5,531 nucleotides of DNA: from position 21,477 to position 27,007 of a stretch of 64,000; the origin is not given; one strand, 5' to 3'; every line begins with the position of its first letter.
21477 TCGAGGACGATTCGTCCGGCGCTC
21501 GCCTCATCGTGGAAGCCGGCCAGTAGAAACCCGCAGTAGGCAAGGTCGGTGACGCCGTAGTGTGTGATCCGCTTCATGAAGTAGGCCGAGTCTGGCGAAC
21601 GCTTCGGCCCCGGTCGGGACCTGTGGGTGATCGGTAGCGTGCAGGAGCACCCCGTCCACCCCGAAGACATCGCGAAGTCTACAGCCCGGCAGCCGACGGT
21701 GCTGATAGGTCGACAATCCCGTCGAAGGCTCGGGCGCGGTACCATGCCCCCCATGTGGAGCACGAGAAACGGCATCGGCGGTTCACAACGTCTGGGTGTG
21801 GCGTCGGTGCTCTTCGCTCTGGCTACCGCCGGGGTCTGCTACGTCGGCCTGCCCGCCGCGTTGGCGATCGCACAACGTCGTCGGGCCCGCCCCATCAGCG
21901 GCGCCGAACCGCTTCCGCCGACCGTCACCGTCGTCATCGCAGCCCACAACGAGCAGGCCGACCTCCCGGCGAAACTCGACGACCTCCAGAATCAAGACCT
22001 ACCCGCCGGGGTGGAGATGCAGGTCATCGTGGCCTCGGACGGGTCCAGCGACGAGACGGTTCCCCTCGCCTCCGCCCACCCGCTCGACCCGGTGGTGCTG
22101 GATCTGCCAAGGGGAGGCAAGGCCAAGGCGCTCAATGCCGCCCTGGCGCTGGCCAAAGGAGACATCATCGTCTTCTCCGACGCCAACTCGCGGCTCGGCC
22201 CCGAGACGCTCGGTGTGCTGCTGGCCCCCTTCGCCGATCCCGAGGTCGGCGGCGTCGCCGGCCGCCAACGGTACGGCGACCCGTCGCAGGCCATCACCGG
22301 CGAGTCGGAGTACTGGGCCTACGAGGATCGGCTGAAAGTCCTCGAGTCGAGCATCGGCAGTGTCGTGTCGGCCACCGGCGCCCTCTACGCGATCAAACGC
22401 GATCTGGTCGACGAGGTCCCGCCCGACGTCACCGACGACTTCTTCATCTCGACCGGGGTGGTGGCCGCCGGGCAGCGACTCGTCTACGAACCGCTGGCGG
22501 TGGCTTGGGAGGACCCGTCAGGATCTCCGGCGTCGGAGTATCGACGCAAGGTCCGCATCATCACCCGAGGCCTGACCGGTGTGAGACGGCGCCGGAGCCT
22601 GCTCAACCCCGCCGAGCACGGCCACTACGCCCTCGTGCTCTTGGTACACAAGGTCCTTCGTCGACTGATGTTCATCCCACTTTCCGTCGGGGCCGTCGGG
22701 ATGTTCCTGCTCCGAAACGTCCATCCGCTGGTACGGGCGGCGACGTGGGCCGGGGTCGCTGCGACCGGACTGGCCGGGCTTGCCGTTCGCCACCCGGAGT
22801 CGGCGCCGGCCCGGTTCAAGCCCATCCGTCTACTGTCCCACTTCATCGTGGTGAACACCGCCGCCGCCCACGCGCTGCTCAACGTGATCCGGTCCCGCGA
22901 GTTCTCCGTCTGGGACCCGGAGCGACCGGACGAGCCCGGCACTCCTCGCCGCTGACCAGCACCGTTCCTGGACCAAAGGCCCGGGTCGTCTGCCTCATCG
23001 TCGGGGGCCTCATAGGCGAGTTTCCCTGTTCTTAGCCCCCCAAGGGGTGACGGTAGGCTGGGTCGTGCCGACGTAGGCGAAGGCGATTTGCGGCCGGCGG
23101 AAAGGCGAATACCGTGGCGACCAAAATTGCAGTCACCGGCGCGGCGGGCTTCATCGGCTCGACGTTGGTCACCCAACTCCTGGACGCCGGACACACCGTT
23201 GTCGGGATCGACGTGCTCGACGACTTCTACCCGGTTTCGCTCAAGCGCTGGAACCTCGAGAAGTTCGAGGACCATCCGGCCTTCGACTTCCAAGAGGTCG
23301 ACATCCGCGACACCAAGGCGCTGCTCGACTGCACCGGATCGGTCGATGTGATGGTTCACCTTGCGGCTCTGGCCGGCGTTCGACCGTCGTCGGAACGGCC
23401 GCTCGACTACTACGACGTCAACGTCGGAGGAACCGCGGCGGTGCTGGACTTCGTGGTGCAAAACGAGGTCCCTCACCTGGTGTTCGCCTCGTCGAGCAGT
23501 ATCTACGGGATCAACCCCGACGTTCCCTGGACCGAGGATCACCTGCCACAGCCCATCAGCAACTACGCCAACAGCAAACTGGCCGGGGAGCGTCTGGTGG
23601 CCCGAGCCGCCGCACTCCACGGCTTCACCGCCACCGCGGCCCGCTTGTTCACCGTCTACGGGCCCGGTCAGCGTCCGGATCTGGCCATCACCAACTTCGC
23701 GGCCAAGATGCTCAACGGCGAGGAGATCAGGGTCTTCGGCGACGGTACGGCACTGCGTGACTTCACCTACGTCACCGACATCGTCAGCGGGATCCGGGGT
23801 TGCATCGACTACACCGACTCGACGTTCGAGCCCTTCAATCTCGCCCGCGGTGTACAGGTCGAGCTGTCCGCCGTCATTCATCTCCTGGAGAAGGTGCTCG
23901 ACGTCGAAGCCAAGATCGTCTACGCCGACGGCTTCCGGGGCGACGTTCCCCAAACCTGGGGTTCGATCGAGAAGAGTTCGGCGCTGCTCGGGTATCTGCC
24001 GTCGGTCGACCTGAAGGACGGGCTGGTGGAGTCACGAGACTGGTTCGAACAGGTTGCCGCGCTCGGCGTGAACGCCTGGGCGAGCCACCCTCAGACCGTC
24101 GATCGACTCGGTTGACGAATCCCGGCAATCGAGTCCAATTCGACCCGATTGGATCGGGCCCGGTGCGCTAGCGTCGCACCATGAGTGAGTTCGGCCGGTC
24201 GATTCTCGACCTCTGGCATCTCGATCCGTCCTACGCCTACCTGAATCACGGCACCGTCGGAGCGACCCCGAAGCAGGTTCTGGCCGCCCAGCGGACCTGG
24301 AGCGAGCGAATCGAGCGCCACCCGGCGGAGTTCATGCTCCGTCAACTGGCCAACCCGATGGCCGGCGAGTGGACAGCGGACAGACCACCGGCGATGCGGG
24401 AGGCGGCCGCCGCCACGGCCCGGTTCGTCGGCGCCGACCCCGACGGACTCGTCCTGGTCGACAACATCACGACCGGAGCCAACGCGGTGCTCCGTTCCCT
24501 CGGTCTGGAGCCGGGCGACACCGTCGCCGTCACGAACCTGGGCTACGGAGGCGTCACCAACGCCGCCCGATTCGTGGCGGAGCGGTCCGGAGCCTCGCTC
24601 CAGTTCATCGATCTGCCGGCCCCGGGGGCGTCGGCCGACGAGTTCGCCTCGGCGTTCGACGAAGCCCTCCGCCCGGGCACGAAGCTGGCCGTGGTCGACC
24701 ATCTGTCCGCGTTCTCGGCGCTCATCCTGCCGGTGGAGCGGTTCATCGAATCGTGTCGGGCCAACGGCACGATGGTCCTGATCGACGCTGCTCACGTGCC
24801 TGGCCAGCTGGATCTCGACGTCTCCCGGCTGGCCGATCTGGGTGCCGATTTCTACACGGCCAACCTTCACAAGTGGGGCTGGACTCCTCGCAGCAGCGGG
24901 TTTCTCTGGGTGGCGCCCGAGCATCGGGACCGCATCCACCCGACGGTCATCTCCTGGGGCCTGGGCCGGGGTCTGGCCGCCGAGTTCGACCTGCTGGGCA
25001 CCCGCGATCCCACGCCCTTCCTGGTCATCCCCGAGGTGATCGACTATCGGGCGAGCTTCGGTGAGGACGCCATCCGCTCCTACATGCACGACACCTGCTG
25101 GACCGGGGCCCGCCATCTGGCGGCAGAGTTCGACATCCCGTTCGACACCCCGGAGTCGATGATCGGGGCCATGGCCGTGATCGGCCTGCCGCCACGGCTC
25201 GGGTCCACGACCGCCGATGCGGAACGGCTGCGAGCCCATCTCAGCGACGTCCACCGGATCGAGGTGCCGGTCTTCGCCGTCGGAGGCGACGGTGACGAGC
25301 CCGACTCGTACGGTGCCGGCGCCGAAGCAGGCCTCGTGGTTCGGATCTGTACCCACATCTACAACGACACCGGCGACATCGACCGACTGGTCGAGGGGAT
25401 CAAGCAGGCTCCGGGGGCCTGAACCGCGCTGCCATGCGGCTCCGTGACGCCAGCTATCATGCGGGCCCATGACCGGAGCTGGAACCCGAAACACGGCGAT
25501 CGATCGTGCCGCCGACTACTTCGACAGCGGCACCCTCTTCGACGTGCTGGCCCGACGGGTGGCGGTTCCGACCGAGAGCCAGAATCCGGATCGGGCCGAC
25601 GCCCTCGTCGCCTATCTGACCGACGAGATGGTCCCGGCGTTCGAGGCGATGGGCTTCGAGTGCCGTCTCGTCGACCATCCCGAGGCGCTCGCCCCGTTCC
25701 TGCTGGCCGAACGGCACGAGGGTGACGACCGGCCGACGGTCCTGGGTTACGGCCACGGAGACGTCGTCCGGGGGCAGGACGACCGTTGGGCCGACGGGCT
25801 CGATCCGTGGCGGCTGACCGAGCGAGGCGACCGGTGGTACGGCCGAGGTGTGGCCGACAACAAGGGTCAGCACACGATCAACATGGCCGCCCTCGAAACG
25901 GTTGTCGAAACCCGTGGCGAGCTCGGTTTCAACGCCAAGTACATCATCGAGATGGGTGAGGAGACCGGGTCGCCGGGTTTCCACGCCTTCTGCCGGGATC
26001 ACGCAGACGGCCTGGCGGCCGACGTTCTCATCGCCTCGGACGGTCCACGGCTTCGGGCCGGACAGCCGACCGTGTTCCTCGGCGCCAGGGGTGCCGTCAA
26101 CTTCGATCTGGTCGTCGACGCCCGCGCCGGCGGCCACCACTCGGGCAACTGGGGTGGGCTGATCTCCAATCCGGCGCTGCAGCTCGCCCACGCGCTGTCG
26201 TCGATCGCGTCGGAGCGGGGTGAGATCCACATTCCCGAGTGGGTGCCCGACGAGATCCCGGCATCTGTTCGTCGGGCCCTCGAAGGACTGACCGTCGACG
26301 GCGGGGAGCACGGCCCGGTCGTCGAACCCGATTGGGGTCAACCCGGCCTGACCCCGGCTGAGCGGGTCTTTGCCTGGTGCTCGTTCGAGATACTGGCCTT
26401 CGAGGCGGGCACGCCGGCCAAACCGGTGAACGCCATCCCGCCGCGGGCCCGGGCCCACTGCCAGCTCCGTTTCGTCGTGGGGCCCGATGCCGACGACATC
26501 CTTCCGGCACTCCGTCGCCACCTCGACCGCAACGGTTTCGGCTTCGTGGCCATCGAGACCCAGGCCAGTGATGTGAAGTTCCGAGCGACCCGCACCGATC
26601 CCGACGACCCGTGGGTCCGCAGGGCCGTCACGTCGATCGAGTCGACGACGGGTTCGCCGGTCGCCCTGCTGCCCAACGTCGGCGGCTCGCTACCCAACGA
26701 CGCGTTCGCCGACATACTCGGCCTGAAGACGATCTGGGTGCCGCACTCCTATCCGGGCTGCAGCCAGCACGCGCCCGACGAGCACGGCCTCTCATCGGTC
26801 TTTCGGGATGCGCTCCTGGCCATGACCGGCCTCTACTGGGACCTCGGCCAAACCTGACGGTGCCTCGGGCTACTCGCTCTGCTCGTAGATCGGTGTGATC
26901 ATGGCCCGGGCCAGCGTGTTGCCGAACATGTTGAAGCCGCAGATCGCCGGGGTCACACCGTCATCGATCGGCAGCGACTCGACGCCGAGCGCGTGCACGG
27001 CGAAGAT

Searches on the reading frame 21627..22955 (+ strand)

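Call 99: search_protein_families(library=pfam, proteins=[window:21627-22955:+], max_evalue=0.00001)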
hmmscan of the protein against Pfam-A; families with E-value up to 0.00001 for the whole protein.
window:21627-22955:+ (442 aa): 4 families
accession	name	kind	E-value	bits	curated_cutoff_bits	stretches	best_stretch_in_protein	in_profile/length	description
PF00535.33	Glycos_transf_2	-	4.8e-20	72.6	23.3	1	101-227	1-128/168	Glycosyl transferase family 2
PF13641.12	Glyco_tranf_2_3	-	6.7e-17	62.7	27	1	97-310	1-226/230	Glycosyltransferase like family 2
PF13506.12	Glyco_transf_21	-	9.9e-09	35.3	21.7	1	165-295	18-154/174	Glycosyl transferase family 21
PF13632.12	Glyco_trans_2_3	-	7.2e-08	32.9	27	1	180-383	1-194/198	Glycosyl transferase family group 2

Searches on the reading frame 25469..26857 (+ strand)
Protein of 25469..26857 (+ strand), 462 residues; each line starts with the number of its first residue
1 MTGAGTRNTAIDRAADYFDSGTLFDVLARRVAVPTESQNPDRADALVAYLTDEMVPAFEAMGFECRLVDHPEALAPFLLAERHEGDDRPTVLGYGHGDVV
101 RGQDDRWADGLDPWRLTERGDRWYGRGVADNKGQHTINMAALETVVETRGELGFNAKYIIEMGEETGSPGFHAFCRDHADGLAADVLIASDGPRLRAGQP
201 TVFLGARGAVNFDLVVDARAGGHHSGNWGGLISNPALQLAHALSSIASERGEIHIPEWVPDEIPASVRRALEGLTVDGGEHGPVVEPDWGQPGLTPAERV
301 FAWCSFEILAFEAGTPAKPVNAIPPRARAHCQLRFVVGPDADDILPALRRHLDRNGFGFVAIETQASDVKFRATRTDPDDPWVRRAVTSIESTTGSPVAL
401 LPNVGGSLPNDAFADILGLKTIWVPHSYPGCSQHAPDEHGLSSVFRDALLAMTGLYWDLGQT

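Call 100: search_protein_families(library=pfam, proteins=[window:25469-26857:+], max_evalue=0.00001)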
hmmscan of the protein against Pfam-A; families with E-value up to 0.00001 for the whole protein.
window:25469-26857:+ (462 aa): 2 families
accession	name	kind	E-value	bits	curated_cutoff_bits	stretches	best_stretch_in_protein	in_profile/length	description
PF01546.33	Peptidase_M20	-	8.1e-16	59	24.6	1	94-439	3-187/206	Peptidase family M20/M25/M40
PF07687.19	M20_dimer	-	3.2e-09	37.1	21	1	205-354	2-101/107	Peptidase dimerisation domain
